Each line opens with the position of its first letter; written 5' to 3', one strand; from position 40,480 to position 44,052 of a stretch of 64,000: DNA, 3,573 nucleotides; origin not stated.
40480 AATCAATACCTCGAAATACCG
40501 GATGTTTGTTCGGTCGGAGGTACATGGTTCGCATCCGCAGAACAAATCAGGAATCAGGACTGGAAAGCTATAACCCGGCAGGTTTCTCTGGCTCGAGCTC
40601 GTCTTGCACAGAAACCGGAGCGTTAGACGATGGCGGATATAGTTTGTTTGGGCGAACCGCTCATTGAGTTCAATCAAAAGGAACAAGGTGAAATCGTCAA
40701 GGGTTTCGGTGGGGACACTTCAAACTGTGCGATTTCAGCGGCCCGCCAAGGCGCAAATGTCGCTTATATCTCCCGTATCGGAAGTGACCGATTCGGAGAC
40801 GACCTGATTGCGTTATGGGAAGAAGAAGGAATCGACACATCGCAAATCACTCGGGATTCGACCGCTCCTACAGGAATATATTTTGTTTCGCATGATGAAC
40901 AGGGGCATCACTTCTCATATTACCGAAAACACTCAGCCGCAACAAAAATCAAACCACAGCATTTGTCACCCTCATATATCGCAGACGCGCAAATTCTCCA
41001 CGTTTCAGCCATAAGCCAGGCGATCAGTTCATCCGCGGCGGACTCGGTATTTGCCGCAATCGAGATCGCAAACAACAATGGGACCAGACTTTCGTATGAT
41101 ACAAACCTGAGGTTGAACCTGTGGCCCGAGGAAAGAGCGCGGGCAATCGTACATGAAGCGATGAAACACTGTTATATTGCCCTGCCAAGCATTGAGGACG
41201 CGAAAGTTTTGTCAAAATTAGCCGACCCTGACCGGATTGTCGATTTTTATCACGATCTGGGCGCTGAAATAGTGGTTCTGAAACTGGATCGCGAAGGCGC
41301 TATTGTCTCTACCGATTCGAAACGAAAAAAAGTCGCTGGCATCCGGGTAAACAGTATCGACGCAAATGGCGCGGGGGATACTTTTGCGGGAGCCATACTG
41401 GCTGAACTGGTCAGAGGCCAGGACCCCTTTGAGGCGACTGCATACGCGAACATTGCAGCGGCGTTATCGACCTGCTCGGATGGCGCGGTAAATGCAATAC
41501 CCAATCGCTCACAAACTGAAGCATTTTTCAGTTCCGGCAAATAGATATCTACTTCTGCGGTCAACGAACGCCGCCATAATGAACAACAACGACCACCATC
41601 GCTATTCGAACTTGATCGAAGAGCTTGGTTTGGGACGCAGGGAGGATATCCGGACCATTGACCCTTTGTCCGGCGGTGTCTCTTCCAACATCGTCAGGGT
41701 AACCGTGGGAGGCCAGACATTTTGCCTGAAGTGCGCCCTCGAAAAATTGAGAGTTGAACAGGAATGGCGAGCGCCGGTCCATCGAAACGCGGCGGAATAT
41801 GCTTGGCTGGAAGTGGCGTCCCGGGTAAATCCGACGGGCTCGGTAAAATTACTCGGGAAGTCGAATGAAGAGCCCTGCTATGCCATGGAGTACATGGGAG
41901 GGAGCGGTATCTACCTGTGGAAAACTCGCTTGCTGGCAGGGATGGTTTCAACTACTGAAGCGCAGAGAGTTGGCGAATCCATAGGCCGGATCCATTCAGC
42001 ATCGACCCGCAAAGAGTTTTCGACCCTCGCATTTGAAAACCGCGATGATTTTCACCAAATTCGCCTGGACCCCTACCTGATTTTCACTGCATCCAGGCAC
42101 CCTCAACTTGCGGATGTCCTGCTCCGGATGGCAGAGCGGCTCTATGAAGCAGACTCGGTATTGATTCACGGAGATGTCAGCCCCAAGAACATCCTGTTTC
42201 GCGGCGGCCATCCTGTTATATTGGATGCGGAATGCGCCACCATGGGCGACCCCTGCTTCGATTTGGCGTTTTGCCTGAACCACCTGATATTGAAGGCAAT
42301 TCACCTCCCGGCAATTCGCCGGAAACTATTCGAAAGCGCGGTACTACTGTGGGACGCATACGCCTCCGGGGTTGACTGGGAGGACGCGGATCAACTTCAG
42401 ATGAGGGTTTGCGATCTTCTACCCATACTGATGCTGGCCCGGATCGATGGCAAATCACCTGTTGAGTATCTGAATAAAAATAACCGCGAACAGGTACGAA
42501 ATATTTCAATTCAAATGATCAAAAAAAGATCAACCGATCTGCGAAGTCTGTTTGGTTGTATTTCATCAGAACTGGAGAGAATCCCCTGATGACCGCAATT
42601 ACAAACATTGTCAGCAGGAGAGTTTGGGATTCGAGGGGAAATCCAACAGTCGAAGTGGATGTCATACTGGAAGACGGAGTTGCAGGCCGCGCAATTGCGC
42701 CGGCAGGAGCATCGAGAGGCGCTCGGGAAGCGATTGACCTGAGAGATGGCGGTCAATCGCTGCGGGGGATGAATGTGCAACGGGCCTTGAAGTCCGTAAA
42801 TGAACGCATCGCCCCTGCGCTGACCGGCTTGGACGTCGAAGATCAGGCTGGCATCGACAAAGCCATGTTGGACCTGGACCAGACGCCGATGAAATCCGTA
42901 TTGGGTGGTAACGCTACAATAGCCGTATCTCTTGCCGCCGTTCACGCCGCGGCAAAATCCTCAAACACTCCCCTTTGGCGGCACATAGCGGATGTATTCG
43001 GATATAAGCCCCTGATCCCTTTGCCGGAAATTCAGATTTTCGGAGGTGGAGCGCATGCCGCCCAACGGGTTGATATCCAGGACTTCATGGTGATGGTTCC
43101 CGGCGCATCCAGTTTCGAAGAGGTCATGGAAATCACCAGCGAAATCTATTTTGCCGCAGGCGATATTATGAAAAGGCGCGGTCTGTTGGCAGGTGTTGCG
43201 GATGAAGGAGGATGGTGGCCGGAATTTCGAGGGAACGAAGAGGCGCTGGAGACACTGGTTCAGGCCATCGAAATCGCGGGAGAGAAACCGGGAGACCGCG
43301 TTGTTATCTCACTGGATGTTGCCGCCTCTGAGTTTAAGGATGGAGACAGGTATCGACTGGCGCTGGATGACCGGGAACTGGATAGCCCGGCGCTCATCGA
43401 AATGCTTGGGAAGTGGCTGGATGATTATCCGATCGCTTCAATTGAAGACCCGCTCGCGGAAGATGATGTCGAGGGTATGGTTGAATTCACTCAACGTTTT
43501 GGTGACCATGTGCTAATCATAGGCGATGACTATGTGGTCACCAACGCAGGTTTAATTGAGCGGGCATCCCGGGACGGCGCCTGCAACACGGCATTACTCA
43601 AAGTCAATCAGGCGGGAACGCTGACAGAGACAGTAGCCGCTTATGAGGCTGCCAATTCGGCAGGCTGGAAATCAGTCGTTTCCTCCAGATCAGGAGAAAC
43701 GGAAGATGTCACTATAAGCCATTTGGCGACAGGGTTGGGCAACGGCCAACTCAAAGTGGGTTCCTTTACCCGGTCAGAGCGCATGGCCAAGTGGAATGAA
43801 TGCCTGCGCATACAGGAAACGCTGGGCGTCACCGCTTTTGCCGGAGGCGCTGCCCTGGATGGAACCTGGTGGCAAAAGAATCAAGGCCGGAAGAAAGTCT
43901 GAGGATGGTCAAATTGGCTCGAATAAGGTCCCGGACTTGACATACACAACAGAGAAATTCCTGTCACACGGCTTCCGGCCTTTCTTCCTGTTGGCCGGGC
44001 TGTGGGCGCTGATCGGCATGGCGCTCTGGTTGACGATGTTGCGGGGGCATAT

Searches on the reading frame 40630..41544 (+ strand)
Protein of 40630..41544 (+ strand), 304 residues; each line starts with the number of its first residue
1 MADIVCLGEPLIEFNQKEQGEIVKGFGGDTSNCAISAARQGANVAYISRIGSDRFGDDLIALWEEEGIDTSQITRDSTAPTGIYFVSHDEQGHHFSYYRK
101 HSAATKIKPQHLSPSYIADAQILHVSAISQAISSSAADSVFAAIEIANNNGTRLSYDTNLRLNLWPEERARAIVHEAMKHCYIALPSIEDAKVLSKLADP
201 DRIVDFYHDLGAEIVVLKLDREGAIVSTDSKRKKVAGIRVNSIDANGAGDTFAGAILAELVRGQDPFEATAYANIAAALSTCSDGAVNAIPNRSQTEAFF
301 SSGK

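Call 75: search_protein_families(library=pfam, proteins=[window:40630-41544:+], max_evalue=0.00001)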
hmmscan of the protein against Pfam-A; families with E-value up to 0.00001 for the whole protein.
window:40630-41544:+ (304 aa): 2 families
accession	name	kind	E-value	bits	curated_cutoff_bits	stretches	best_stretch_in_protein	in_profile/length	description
PF00294.29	PfkB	-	1.4e-55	189.2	25.8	1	1-292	1-301/302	pfkB family carbohydrate kinase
PF08543.17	Phos_pyr_kin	-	3.6e-07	30.2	27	1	165-274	104-225/246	Phosphomethylpyrimidine kinase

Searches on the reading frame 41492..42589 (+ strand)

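Call 75: search_protein_families(library=pfam, proteins=[window:41492-42589:+], max_evalue=0.00001)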
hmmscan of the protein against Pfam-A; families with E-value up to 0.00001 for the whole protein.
window:41492-42589:+ (365 aa): 1 family
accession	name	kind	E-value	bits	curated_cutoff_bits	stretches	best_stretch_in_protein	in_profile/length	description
PF01636.29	APH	-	2.4e-18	67.2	23.2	1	56-264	2-212/239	Phosphotransferase enzyme family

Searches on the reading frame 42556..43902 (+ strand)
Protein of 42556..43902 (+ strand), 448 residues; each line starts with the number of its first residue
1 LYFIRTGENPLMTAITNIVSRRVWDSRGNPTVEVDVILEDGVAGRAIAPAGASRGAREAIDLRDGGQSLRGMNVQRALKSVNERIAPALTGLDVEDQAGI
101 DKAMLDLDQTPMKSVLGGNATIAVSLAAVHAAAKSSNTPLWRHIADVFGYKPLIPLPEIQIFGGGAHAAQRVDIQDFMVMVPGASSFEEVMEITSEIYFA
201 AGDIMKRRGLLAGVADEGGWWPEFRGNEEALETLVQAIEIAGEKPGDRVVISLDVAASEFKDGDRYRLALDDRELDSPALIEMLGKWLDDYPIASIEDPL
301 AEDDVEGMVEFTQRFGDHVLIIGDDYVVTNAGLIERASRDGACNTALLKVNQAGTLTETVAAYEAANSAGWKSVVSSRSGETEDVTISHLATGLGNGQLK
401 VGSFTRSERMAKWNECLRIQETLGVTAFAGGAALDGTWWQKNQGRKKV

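Call 75: search_protein_families(library=pfam, proteins=[window:42556-43902:+], max_evalue=0.00001)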
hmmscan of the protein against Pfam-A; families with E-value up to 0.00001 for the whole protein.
window:42556-43902:+ (448 aa): 3 families
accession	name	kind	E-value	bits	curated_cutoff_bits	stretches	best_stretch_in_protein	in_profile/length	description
PF00113.28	Enolase_C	-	7.5e-85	285.2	21.5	1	153-431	3-289/296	Enolase, C-terminal TIM barrel domain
PF03952.21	Enolase_N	-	8.3e-47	159.1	35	1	15-144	1-131/131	Enolase, N-terminal domain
PF13378.12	MR_MLE_C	-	7.2e-09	36.1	29.4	1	246-396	27-173/219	Enolase C-terminal domain-like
